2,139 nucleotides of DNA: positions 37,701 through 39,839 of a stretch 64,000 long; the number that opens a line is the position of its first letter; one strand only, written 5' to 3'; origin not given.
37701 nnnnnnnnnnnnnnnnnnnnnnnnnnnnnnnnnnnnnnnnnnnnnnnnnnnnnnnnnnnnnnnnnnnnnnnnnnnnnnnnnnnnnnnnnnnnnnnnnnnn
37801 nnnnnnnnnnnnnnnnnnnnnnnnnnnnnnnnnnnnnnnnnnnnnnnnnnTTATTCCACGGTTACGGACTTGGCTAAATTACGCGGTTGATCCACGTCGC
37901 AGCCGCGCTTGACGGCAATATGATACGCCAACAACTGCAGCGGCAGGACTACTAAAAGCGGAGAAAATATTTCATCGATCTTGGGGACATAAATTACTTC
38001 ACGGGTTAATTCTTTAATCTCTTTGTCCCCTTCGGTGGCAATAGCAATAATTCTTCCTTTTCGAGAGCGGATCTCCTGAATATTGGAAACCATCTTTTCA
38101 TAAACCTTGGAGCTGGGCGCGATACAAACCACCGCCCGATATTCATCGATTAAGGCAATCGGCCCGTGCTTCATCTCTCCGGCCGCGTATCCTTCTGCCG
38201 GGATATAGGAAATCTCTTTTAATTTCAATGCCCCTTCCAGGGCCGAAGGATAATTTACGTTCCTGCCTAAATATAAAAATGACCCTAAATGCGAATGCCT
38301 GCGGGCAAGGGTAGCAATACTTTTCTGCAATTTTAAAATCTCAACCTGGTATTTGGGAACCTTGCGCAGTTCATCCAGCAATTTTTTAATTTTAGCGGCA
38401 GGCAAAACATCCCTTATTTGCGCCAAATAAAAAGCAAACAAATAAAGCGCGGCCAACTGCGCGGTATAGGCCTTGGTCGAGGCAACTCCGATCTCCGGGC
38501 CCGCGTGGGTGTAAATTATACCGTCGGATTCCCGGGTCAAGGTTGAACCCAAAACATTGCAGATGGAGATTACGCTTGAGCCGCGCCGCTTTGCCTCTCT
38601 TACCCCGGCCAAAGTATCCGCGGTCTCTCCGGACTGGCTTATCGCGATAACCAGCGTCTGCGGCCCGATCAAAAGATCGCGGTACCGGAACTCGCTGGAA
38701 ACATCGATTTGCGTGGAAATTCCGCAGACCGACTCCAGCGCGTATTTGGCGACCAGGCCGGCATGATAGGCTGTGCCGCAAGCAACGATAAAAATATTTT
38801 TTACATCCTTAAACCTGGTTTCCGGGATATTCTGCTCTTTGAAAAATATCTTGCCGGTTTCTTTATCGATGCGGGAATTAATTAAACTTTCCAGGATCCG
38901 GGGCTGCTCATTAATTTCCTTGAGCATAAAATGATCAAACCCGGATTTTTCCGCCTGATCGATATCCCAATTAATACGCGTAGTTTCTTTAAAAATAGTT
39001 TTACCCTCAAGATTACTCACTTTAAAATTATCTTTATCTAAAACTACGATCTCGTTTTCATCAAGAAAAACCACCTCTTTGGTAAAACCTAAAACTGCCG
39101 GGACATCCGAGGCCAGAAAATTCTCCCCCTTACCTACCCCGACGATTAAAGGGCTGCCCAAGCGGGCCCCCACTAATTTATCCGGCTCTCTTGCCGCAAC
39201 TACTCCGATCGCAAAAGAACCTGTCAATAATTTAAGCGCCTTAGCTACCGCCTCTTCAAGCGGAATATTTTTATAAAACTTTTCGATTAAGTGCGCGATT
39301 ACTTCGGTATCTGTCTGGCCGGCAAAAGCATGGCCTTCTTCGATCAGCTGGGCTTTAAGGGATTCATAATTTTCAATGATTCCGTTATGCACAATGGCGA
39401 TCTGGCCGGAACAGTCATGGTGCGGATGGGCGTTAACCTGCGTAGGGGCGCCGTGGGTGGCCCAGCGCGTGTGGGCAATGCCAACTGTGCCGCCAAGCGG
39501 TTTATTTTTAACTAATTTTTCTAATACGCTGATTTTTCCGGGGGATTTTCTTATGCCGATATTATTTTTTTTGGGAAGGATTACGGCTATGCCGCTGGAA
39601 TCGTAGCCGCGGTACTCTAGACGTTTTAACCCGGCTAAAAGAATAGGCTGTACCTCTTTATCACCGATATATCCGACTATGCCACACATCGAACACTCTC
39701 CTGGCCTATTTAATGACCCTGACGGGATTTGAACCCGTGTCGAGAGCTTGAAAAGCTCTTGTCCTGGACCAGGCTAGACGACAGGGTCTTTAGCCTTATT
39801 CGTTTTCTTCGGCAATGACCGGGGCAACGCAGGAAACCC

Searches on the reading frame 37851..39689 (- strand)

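Call 53: search_protein_families(library=pfam, proteins=[window:37851-39689:-], max_evalue=0.000001)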
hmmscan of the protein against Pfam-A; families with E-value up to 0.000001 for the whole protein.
window:37851-39689:- (612 aa): 4 families
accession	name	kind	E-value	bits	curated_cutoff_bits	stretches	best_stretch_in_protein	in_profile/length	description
PF01380.27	SIS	-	1.8e-55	186.7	25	2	294-419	3-129/131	SIS domain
PF13522.11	GATase_6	-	1.4e-20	74.1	27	1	67-191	10-126/130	Glutamine amidotransferase domain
PF13537.11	GATase_7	-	3.3e-15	56.6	25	1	86-199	12-121/123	Glutamine amidotransferase domain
PF13230.11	GATase_4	-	1.6e-07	31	23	1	34-147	38-150/272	Glutamine amidotransferases class-II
